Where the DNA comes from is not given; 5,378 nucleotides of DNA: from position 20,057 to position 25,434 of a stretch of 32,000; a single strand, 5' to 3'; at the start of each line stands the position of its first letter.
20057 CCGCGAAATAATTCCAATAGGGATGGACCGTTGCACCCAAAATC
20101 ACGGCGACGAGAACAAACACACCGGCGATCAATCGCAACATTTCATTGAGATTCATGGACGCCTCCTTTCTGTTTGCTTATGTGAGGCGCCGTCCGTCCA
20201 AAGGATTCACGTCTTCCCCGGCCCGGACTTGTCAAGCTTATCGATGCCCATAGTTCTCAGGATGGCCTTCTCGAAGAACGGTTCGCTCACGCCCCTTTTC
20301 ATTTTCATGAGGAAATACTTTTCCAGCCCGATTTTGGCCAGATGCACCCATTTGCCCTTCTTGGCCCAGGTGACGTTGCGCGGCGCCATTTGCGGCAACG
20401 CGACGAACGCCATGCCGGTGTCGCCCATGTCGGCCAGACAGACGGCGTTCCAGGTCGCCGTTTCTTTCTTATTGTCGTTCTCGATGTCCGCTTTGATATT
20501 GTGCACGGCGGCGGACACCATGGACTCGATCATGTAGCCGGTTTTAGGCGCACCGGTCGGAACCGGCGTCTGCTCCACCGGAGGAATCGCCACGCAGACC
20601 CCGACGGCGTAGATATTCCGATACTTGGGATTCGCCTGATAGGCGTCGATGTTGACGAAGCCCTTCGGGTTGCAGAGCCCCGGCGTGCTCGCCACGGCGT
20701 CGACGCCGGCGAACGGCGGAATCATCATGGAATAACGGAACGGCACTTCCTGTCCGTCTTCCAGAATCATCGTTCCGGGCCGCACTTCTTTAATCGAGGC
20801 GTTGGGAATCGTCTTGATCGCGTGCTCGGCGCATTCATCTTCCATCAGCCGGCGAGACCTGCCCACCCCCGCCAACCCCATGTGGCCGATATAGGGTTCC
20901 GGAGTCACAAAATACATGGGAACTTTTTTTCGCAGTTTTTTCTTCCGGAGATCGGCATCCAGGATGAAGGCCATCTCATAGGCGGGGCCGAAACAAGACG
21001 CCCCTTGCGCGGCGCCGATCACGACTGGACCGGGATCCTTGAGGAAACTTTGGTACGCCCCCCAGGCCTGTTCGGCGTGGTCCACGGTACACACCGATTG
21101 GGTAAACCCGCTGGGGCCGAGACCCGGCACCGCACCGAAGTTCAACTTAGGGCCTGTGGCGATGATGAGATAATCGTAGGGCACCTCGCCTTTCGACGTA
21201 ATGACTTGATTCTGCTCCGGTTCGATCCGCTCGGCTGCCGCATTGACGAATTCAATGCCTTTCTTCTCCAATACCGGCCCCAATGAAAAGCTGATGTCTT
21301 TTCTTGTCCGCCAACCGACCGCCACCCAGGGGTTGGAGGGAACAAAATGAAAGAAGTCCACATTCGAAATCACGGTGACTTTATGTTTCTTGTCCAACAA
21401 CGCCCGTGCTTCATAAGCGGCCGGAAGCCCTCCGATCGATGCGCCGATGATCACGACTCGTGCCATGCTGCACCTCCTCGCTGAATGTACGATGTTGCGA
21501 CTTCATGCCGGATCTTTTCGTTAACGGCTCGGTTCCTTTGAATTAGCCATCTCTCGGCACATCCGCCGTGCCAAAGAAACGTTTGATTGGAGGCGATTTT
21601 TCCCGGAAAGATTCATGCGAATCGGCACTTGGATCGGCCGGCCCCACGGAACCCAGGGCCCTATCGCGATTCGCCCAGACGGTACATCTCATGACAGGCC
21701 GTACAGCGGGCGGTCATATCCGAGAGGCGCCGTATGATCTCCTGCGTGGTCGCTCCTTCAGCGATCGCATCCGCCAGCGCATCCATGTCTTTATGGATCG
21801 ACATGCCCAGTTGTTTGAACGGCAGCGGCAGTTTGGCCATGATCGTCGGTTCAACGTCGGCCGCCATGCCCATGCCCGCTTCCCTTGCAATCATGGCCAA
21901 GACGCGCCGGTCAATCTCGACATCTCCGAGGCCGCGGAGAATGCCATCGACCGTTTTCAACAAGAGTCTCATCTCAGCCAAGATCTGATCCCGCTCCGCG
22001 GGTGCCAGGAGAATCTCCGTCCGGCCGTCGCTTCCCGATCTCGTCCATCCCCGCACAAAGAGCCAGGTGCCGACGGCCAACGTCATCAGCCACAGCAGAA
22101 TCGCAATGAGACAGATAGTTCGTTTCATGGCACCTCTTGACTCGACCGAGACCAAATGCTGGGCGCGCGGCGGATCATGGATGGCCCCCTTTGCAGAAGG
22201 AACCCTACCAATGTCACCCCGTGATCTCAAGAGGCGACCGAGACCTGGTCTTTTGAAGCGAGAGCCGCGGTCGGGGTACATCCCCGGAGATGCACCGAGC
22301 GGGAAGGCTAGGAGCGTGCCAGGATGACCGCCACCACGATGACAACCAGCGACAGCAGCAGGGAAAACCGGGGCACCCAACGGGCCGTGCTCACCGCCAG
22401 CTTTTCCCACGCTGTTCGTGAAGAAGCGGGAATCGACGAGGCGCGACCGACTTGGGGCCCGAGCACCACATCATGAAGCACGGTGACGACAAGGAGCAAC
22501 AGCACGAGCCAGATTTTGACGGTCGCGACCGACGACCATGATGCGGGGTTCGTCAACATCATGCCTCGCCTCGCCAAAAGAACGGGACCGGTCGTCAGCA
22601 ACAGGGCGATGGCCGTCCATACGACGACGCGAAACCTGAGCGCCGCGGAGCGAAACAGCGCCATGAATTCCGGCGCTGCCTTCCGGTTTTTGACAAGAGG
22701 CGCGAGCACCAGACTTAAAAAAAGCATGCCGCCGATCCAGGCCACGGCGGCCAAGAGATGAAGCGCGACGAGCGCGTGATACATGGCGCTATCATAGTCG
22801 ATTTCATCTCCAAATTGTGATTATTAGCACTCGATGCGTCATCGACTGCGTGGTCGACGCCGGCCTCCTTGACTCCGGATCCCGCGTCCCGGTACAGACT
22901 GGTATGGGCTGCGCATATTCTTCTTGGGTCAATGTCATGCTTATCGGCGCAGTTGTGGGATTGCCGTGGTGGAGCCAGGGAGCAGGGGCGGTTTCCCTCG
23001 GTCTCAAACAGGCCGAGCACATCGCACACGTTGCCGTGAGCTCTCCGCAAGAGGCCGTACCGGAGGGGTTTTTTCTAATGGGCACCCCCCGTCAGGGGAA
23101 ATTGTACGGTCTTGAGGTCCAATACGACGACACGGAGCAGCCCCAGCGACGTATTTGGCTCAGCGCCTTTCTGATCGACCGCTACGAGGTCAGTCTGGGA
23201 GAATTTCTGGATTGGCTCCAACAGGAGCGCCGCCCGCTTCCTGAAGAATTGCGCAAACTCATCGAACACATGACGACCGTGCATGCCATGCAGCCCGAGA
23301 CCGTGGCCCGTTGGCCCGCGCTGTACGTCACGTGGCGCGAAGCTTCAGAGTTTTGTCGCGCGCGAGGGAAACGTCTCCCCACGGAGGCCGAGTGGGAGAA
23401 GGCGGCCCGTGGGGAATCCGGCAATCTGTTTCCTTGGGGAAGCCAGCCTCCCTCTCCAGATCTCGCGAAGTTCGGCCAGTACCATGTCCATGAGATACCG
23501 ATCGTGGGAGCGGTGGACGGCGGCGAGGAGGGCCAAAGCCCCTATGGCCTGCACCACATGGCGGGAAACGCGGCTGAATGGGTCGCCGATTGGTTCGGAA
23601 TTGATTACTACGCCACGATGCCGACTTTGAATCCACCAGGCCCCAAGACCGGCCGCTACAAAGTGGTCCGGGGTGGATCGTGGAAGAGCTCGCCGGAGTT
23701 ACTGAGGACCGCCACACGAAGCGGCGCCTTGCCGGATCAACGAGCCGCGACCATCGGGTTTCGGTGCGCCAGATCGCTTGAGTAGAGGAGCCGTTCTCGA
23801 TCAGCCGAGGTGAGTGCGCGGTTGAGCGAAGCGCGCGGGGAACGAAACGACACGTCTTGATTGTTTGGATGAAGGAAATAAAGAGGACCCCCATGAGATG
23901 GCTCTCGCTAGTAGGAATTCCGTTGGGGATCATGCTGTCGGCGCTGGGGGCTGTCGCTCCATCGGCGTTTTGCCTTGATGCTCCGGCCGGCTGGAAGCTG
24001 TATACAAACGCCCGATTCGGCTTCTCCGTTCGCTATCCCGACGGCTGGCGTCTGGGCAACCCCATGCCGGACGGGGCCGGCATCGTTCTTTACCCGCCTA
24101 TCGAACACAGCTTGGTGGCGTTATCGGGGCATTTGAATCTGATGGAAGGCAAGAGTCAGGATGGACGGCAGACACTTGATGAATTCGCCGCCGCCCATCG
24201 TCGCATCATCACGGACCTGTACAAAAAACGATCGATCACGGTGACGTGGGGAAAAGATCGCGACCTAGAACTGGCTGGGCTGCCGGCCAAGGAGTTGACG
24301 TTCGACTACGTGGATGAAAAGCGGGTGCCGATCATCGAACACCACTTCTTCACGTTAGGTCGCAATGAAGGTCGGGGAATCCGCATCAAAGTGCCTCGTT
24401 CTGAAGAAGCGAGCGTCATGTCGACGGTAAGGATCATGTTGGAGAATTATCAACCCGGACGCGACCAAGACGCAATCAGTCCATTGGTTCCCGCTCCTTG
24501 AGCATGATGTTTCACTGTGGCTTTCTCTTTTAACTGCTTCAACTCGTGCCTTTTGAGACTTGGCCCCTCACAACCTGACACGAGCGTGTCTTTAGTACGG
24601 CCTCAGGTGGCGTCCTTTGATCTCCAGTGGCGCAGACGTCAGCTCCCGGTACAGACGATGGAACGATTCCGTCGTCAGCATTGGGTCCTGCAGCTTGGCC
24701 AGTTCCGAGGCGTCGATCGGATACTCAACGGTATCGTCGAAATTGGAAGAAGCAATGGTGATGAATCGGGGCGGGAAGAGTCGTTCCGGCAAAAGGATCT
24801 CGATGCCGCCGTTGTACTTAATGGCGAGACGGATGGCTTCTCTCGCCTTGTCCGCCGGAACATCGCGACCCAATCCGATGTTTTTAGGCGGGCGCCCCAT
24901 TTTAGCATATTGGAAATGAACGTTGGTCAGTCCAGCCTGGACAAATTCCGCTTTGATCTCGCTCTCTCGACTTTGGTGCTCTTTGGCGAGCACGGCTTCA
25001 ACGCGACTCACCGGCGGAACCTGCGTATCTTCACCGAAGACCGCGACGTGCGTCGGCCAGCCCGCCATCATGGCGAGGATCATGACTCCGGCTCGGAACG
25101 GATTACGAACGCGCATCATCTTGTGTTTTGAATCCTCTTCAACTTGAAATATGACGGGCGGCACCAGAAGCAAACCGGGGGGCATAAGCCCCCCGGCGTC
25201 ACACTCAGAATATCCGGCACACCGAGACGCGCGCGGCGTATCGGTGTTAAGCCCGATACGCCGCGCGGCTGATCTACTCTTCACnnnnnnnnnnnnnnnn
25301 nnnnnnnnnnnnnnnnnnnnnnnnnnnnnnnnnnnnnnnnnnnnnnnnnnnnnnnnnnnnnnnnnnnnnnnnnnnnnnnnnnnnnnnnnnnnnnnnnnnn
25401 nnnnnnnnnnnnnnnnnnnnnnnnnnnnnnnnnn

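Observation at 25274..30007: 1577-aa six-domain multicopper oxidase with one permuted copper-ligand set at the domain 2/3 junction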

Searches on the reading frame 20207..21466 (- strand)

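Call 5: search_protein_families(library=pfam, proteins=[window:20207-21466:-], max_evalue=0.01)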
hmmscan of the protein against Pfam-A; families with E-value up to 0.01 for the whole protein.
window:20207-21466:- (419 aa): 2 families
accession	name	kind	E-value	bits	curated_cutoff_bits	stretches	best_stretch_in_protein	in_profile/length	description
PF07992.20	Pyr_redox_2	-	2.2e-16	60.6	26.1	1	3-292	2-277/291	Pyridine nucleotide-disulphide oxidoreductase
PF01266.30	DAO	-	0.00036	20.6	27.9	0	66-163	159-271/353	FAD dependent oxidoreductase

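Call 6: search_protein_families(library=ncbifam, proteins=[window:20207-21466:-], max_evalue=0.01)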
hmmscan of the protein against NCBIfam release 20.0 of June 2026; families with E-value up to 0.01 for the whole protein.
window:20207-21466:- (419 aa): 6 families
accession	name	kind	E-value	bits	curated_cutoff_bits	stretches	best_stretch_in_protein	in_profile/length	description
NF049943.1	SQR_III_seleno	exception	1.8e-29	102.8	525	1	3-349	2-337/406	type III sulfide quinone reductase, selenoprotein subtype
TIGR03169.1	Nterm_to_SelD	hypoth_equivalog_domain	1.6e-13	50.8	310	1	29-333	27-316/365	pyridine nucleotide-disulfide oxidoreductase family protein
NF045765.1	PhenlGlyoxDHPadH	equivalog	0.00045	19.2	475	1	3-134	4-136/416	NADH-dependent phenylglyoxylate dehydrogenase subunit epsilon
TIGR03385.1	CoA_CoA_reduc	equivalog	0.0016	17.3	578.8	0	3-115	1-122/439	CoA-disulfide reductase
TIGR02374.1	nitri_red_nirB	equivalog_domain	0.0035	15.8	578.35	0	54-120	52-120/794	nitrite reductase large subunit NirB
NF008841.0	PRK11883.1-1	equivalog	0.0053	15.7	517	1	2-36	4-38/453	protoporphyrinogen oxidase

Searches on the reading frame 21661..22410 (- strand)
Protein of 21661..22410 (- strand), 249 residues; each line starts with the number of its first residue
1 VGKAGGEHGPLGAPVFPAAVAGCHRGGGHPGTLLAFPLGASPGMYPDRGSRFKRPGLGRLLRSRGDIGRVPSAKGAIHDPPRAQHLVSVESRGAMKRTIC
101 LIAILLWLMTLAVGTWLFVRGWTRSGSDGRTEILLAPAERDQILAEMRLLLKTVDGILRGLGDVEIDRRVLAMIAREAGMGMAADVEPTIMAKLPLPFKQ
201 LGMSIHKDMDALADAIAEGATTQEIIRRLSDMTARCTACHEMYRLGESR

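Call 5: search_protein_families(library=pfam, proteins=[window:21661-22410:-], max_evalue=0.01)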
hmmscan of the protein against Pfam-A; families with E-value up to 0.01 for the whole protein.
window:21661-22410:- (249 aa): 1 family
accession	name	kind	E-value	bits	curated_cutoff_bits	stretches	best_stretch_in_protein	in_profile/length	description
PF01322.25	Cytochrom_C_2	-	0.00012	23.4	26.5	1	197-244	75-121/121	Cytochrome C'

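Call 6: search_protein_families(library=ncbifam, proteins=[window:21661-22410:-], max_evalue=0.01)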
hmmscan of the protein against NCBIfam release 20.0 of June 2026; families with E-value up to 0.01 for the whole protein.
window:21661-22410:- (249 aa): 0 families

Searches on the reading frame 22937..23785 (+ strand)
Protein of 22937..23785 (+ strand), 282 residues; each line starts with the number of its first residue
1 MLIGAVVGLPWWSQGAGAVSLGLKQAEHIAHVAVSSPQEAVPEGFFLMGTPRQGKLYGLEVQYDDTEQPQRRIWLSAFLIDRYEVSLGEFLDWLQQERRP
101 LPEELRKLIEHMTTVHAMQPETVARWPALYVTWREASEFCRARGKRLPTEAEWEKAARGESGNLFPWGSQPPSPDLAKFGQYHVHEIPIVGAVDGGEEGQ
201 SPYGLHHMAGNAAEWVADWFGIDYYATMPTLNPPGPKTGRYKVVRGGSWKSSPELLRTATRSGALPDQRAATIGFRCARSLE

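Call 35: search_protein_families(library=pfam, proteins=[window:22937-23785:+], max_evalue=0.01)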
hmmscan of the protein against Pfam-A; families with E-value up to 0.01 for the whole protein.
window:22937-23785:+ (282 aa): 1 family
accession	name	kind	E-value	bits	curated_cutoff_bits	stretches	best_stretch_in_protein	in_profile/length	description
PF03781.23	FGE-sulfatase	-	2.5e-47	162.1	23.3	1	41-279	8-255/255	Sulfatase-modifying factor enzyme 1-like domain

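Call 66: search_protein_families(library=ncbifam, proteins=[window:22937-23785:+], max_evalue=0.1)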
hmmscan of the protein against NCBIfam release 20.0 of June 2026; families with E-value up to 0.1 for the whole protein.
window:22937-23785:+ (282 aa): 10 families
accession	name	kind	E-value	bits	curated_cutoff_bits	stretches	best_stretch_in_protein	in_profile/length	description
TIGR03525.2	GldK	equivalog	4.5e-26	92.1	350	1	126-280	236-406/408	T9SS ring complex lipoprotein PorK/GldK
NF041186.1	SenA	equivalog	5.8e-22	78.6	420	1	67-278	193-381/382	selenoneine synthase SenA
TIGR03440.2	egtB_TIGR03440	equivalog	9.8e-21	74.3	360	2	112-278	261-413/413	ergothioneine biosynthesis protein EgtB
NF051459.1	pyoverdine_PvdO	equivalog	8.8e-16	57.8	500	1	41-281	39-280/280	dihydropyoverdine dehydrogenase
TIGR03530.1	GldJ_short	equivalog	2.5e-09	36.6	382.9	1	202-278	299-389/396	gliding motility lipoprotein GldJ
TIGR02171.1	Fb_sc_TIGR02171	subfamily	4.7e-09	34.8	544.35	1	143-277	157-279/912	TIGR02171 family lipoprotein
TIGR03524.1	GldJ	equivalog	5.5e-08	31.9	458.2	1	202-220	347-365/559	gliding motility lipoprotein GldJ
TIGR04344.1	ovoA_Nterm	equivalog_domain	0.00079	18.4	400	1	125-262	295-429/444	5-histidylcysteine sulfoxide synthase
TIGR04373.1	egtB_X_signatur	signature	0.0027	17.8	71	1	239-278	10-49/50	EgtB-related enzyme signature domain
NF047763.1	LIC_10572_fam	equivalog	0.0095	15.9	200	1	131-152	129-150/205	LIC_10572 family protein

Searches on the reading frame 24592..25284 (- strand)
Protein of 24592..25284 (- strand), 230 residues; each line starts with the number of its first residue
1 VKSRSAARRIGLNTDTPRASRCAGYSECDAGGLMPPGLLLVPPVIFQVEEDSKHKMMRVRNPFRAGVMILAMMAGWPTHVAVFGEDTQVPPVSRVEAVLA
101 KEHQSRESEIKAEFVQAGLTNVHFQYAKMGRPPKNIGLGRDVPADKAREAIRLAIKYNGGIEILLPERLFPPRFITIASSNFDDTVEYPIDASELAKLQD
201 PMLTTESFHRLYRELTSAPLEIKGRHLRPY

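Call 5: search_protein_families(library=pfam, proteins=[window:24592-25284:-], max_evalue=0.01)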
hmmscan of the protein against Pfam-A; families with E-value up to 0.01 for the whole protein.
window:24592-25284:- (230 aa): 1 family
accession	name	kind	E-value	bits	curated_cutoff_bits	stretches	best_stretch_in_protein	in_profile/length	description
PF03820.22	SFXNs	-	0.00094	18.6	22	1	38-112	237-312/319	Sideroflexins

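Call 6: search_protein_families(library=ncbifam, proteins=[window:24592-25284:-], max_evalue=0.01)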
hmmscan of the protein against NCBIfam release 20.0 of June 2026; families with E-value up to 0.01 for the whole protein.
window:24592-25284:- (230 aa): 1 family
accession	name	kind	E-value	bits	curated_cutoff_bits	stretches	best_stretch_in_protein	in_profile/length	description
TIGR00798.1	mtc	subfamily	0.0083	15.1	322.8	0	36-118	235-316/317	sideroflexin family mitochondrial carrier protein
